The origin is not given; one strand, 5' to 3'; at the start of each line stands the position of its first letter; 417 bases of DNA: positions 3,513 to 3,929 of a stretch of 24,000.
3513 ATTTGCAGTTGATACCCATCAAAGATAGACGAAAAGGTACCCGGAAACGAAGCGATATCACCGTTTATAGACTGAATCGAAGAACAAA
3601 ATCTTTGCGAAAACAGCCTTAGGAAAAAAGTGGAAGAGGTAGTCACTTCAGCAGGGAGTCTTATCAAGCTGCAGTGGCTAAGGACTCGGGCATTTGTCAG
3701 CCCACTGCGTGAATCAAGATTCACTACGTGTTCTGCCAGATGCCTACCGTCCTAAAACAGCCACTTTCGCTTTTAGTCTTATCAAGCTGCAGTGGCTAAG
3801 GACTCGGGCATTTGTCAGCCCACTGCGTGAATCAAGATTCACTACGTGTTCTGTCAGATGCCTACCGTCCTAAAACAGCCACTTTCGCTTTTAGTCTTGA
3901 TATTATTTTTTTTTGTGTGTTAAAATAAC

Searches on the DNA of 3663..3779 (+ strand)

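Call 22: build_rna_model(alignment_id=A3)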
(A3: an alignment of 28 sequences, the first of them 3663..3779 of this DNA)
Model R1 built from alignment A3 (28 sequences, 130 columns); structure: RNAalifold consensus.
model positions 125; base pairs 31; branch points 0; effective number of sequences 3.05; information 0.59 bits per position. Calibrated on 0.2 Mb of random sequence (short: E-values are rough).
structure used (alignment columns):
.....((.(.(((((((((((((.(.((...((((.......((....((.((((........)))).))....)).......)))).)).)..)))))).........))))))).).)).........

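Call 23: search_with_rna_model(model_id=R1, sources=[window, L001, L002, L003, L004, L005, L006, L007, L008, L009, L010, L011, L012, L013, L014], max_evalue=1)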
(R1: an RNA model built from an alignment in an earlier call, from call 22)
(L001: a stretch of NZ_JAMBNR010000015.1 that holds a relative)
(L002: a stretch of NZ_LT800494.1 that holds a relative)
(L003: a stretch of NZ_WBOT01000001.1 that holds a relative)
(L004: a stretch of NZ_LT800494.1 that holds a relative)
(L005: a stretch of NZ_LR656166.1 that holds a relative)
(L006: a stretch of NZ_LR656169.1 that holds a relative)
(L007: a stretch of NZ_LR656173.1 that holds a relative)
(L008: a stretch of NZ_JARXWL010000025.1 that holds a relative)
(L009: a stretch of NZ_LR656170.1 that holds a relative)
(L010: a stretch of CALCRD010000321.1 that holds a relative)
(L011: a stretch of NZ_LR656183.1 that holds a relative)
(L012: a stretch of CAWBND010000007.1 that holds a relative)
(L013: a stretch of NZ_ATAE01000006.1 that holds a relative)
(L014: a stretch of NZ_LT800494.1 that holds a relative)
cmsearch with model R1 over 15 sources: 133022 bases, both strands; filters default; matches with E-value up to 1: 40.
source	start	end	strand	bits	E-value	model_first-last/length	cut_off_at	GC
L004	7778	7902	-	141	8.2e-33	1-125/125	no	0.51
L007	4680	4804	-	140.6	1e-32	1-125/125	no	0.59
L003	1931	2055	+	139.9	1.6e-32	1-125/125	no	0.54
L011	2396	2520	+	139.7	1.7e-32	1-125/125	no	0.56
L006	4593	4717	-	136.2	1.3e-31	1-125/125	no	0.54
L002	843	967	+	135.6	1.8e-31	1-125/125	no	0.54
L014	28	152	-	135.1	2.3e-31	1-125/125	no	0.54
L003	2056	2180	+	133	7.9e-31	1-125/125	no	0.47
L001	7604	7727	-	132.1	1.3e-30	1-125/125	no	0.54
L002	1386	1510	+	131.2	2.2e-30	1-125/125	no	0.56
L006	4836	4958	-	130.5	3.3e-30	1-125/125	no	0.51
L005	1085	1210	+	129.9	4.5e-30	1-125/125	no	0.53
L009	7209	7332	+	129.5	6e-30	1-125/125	no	0.58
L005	1332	1457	+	128.6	9.6e-30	1-125/125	no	0.51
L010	1775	1897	+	127.1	2.3e-29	1-125/125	no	0.55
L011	2189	2312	+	126.1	4.1e-29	1-125/125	no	0.52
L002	717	842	+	112.6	8.9e-26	1-125/125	no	0.52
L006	4718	4835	-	102.7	2.5e-23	1-125/125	no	0.55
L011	2521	2640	+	99.2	1.9e-22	1-125/125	no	0.57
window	3781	3897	+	91.2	1.8e-20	1-125/125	no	0.49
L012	7687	7813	-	85.1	6.1e-19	1-125/125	no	0.56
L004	7903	8000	-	78.2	3.2e-17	28-125/125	5'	0.46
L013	7203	7323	+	70.7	2.3e-15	1-125/125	no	0.47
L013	7082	7202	+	67.7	1.3e-14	1-125/125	no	0.43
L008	6250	6371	+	59.5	1.3e-12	1-125/125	no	0.4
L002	1197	1320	+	53.6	3.9e-11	1-125/125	no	0.5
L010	1898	2051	+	46.1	2.8e-09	1-125/125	no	0.49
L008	6127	6248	+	40.3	7.9e-08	1-125/125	no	0.41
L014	2601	2638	+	36.8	5.9e-07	1-125/125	no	0.47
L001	7729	7851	-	23.8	0.00097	1-125/125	no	0.42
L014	153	239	-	18.4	0.022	1-125/125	no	0.39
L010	1709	1774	+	17.8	0.032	1-125/125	no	0.53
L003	1842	1930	+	16.7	0.058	1-125/125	no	0.38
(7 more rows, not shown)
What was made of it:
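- Checked: The middle unit is 60% G+C (call 23).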

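Call 31: search_with_rna_model(model_id=R1, sources=[L015, L016], max_evalue=1)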
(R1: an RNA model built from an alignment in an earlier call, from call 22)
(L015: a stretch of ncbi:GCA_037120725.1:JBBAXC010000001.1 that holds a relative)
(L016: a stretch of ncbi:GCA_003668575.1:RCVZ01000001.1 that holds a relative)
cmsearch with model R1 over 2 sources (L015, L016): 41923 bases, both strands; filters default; matches with E-value up to 1: 0.
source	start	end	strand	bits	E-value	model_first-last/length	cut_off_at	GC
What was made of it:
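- The window has five sites, while 21 kb of B. spongiae synteny and the Falsibacillus albus synteny have none (call 31). Five sites in this window are absent from the nearest relative (call 31).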

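Call 37: search_with_rna_model(model_id=R1, sources=[L017, L018, L019, L020, L021, L022], max_evalue=1)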
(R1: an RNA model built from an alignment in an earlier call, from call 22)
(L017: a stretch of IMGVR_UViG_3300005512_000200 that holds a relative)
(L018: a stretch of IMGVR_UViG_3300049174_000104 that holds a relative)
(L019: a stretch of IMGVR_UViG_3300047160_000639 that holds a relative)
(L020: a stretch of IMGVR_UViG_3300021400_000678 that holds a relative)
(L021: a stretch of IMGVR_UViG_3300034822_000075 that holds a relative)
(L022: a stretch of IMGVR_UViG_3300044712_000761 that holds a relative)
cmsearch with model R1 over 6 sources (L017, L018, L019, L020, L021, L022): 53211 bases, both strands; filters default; matches with E-value up to 1: 4.
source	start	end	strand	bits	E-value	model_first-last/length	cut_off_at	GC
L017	7268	7387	-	13.8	0.12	1-125/125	no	0.55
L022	9618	9750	+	12.9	0.2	1-125/125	no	0.66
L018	2828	2956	-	10.4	0.86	1-125/125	no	0.66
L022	10477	10514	+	10.3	0.88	1-125/125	no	0.61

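Call 40: search_with_rna_model(model_id=R1, sources=[L023, L024, L025, L026, L027, L028, L029, L030, L031, L032, L033, L034, L035, L036, L037, L038, L039, L040, L041, L042, L043, L044, L045, L046, L047, L048, L049, L050, L051, L052, L053, L054, L055, L056, L057, L058, L059, L060, L061, L062, L063, L064, L065, L066, L067, L068, L069, L070, L071, L072, L073, L074, L075, L076, L077, L078, L079, L080, L081, L082, L083, L084, L085, L086, L087, L088, L089, L090, L091, L092, L093, L094, L095, L096, L097, L098, L099, L100, L101, L102, L103, L104, L105, L106, L107, L108, L109, L110, L111, L112, L113, L114, L115, L116, L117, L118, L119, L120, L121, L122], max_evalue=0.001)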
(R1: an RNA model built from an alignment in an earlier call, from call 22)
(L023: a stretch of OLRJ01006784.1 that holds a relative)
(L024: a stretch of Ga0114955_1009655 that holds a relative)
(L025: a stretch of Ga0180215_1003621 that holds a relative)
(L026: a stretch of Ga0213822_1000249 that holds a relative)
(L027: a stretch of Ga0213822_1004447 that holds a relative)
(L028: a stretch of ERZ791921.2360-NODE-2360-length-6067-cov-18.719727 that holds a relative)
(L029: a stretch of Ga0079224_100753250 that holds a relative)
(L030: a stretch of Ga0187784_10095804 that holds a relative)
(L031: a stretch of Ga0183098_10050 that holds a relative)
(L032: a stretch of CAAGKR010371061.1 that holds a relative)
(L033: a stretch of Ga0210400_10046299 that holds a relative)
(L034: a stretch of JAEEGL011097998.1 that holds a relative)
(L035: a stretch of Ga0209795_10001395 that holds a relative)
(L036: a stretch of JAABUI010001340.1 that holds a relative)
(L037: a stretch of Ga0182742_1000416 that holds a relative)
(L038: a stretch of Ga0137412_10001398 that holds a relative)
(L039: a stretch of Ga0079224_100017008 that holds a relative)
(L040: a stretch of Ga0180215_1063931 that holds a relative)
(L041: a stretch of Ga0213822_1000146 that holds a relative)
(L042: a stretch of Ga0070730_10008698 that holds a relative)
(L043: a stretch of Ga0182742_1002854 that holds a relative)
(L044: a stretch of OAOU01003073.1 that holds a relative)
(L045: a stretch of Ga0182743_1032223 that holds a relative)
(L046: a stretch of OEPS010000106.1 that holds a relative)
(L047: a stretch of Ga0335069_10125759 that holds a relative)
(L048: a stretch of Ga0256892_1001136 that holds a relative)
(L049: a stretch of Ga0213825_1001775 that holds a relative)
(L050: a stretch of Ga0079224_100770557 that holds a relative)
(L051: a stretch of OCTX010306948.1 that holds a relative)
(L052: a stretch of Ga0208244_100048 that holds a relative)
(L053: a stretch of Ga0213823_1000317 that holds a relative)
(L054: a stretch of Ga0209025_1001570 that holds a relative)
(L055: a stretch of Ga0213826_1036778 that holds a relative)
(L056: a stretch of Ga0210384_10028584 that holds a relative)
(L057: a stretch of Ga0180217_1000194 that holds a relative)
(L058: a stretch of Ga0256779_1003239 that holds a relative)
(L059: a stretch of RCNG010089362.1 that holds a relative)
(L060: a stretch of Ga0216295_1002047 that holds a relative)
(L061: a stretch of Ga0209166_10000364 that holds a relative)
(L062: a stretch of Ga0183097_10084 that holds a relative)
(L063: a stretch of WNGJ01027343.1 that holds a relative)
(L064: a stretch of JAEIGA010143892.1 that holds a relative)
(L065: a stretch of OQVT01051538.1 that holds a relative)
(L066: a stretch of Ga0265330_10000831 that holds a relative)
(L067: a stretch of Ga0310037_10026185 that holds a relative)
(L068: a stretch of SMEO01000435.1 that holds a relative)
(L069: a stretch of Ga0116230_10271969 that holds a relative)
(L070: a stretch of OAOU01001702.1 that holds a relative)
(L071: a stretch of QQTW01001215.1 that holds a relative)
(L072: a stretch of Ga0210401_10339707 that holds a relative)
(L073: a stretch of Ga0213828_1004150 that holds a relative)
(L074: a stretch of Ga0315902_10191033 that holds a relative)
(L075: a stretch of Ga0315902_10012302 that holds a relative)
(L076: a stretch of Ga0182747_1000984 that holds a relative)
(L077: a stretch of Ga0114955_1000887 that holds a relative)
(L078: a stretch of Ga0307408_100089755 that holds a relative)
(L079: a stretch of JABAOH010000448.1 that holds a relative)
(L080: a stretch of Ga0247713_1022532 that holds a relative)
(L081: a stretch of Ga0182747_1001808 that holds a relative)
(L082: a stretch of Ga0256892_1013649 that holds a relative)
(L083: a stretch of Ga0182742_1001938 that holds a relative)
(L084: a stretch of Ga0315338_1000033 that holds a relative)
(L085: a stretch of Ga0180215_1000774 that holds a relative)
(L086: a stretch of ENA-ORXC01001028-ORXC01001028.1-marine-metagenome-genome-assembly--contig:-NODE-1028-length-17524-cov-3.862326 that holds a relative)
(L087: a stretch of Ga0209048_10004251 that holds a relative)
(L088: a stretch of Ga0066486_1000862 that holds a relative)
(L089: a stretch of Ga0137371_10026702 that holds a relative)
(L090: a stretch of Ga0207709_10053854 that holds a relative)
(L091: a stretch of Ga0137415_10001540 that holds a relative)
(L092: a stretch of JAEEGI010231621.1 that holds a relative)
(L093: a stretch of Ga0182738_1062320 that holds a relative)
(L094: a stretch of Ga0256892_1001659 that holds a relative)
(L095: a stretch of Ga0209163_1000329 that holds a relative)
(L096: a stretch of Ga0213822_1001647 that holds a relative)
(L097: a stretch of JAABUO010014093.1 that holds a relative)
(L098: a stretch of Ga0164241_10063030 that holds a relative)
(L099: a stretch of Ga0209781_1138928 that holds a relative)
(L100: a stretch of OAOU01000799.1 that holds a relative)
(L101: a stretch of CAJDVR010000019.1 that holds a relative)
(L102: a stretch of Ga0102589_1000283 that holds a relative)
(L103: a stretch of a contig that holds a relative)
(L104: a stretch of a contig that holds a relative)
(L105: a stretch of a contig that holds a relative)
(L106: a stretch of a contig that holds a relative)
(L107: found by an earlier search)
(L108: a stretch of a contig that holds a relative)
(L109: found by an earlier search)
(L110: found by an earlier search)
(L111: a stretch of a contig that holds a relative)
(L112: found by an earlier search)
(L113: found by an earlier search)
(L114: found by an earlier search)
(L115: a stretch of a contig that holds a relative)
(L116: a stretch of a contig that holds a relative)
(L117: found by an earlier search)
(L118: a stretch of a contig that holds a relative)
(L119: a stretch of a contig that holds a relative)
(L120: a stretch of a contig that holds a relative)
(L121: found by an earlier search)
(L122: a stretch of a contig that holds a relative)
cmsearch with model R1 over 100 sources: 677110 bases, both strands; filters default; matches with E-value up to 0.001: 83.
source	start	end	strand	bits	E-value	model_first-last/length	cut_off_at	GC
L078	108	232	+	137.5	3e-31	1-125/125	no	0.55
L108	4203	4327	+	137.1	3.8e-31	1-125/125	no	0.58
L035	7765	7888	+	133.5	3.1e-30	1-125/125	no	0.56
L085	894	1017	+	125.8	2.4e-28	1-125/125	no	0.54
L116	749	872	-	125.7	2.6e-28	1-125/125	no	0.56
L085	622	744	+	123.3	1e-27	1-125/125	no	0.54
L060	590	712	+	117.4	3e-26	1-125/125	no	0.54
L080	811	936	+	113.1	3.5e-25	1-125/125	no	0.46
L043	2614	2737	+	112.7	4.4e-25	1-125/125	no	0.49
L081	938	1061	-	112.6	4.6e-25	1-125/125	no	0.6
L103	2618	2742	-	111.3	9.6e-25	1-125/125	no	0.55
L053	7450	7573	+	110.6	1.5e-24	1-125/125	no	0.62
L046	7761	7884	-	110.3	1.7e-24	1-125/125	no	0.59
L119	12015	12138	-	110.2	1.8e-24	1-125/125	no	0.61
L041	3464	3580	-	110.1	2e-24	1-125/125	no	0.56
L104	7194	7310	+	110.1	2e-24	1-125/125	no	0.56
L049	13347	13470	-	109.7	2.4e-24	1-125/125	no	0.61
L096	9257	9380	+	109.7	2.4e-24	1-125/125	no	0.61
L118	1965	2088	+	109.7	2.4e-24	1-125/125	no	0.61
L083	10919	11037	-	108.6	4.6e-24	1-125/125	no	0.6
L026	3042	3166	+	108.2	5.6e-24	1-125/125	no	0.53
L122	3536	3660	+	108.2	5.6e-24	1-125/125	no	0.53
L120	2582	2704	-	107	1.1e-23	1-125/125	no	0.51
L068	4053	4175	-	106.1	1.9e-23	1-125/125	no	0.54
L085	9924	10047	+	106.1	1.9e-23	1-125/125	no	0.54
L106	1963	2084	-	104.4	5e-23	1-125/125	no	0.49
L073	5701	5824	-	103.3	9.4e-23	1-125/125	no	0.61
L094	1732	1855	+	101.7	2.4e-22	1-125/125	no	0.52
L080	684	809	+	101.5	2.6e-22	1-125/125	no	0.48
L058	2577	2700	-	101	3.5e-22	1-125/125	no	0.53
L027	580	703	-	100.6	4.5e-22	1-125/125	no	0.62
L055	347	470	-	100.6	4.5e-22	1-125/125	no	0.62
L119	4426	4550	-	98.5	1.5e-21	1-125/125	no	0.52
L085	9800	9923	+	98.2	1.8e-21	1-125/125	no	0.52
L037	5522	5642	-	97.7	2.3e-21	1-125/125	no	0.51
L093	1317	1439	-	97.5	2.6e-21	1-125/125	no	0.5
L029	253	373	-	96.9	3.7e-21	1-125/125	no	0.56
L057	4990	5110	-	96.4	4.8e-21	1-125/125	no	0.54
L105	832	953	+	96.4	4.8e-21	1-125/125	no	0.53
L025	9792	9912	-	95.5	8.3e-21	1-125/125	no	0.49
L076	10269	10389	+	95.5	8.3e-21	1-125/125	no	0.49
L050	1253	1371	+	94.8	1.2e-20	1-125/125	no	0.54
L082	275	398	+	93.9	2e-20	1-125/125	no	0.52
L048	3463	3587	+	93.5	2.5e-20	1-125/125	no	0.5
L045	190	310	-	90.9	1.1e-19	1-125/125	no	0.5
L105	590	710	+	90.9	1.2e-19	1-125/125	no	0.51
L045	70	188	-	89.7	2.3e-19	1-125/125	no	0.64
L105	712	830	+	89.7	2.3e-19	1-125/125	no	0.64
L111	4730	4851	+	87.7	6.8e-19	1-125/125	no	0.61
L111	4607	4728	+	87.1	1e-18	1-125/125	no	0.61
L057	4753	4872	-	85.4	2.6e-18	1-125/125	no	0.66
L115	1504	1629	+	83.3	8.5e-18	1-125/125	no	0.59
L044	115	235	-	81.4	2.6e-17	1-125/125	no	0.52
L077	97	217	+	79.8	6.4e-17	1-125/125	no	0.54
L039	2158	2280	+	77.9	1.9e-16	1-125/125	no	0.53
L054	2256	2376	-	76.6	4e-16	1-125/125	no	0.5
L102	4637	4757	-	76.6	4e-16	1-125/125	no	0.5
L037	5644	5767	-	76.3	4.7e-16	1-125/125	no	0.62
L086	473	593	-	75.2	9e-16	1-125/125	no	0.49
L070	177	297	+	73.4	2.5e-15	1-125/125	no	0.52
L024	157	277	+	73.3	2.6e-15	1-125/125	no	0.54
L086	594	714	-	71.9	5.8e-15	1-125/125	no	0.51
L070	58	176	+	70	1.7e-14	1-125/125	no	0.55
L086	715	837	-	68.8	3.5e-14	1-125/125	no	0.51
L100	4308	4428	+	67.4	7.8e-14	1-125/125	no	0.57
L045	312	433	-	60.3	4.4e-12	1-125/125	no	0.61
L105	467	588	+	60.3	4.4e-12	1-125/125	no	0.61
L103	6402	6519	-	59.9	5.5e-12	1-125/125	no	0.51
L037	5404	5520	-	58.6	1.2e-11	1-125/125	no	0.56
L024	38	156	+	58.3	1.4e-11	1-125/125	no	0.54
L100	4189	4307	+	58.1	1.5e-11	1-125/125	no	0.51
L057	4873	4988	-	57.2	2.5e-11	1-125/125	no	0.54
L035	2968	3120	+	49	2.9e-09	1-125/125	no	0.56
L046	8023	8171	-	43.3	7.2e-08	1-125/125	no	0.51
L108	4136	4201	+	42.8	9.9e-08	1-125/125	no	0.56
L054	2377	2455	-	41.3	2.3e-07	1-125/125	no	0.42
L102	4758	4836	-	41.3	2.3e-07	1-125/125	no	0.42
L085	745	893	+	40.6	3.5e-07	1-125/125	no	0.48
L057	5112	5229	-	38.7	1e-06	1-125/125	no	0.6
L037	5769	5892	-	37.4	2.1e-06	1-125/125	no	0.57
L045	1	68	-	36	4.7e-06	1-70/125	3'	0.54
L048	3209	3245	+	33.3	2.3e-05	1-125/125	no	0.59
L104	36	73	+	28.1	0.00045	1-125/125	no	0.53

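Call 42: search_with_rna_model(model_id=R1, sources=[L123, L124, L125, L126, L127, L128, L129, L130, L131, L132, L133, L134, L135, L136, L137, L138, L139, L140, L141, L142], max_evalue=0.001)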
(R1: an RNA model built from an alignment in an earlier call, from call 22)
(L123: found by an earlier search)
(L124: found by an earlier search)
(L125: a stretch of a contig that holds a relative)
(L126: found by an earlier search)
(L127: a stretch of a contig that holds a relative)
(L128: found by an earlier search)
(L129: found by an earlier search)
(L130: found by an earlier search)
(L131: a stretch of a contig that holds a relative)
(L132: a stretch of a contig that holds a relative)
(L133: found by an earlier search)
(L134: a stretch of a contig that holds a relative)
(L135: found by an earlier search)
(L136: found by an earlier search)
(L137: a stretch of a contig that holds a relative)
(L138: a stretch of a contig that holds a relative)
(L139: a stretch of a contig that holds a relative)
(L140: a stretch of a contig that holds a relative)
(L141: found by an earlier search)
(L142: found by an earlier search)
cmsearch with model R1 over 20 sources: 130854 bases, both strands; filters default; matches with E-value up to 0.001: 11.
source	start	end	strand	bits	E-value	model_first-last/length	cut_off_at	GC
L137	4591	4715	+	137.1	7.3e-32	1-125/125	no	0.58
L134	8090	8214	+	137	7.7e-32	1-125/125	no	0.58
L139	2104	2227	+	125.5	5.5e-29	1-125/125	no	0.56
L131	271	395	-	108.9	7.5e-25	1-125/125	no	0.53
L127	1244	1368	+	106.2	3.4e-24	1-125/125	no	0.53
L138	2438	2562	-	104.3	1e-23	1-125/125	no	0.51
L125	52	177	+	103.4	1.7e-23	1-125/125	no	0.5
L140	9398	9515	-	99.6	1.5e-22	1-125/125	no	0.56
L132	209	329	+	79.1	1.8e-17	1-125/125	no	0.51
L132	90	208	+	66.2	2.9e-14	1-125/125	no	0.55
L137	4524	4589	+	43.8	1e-08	1-125/125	no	0.56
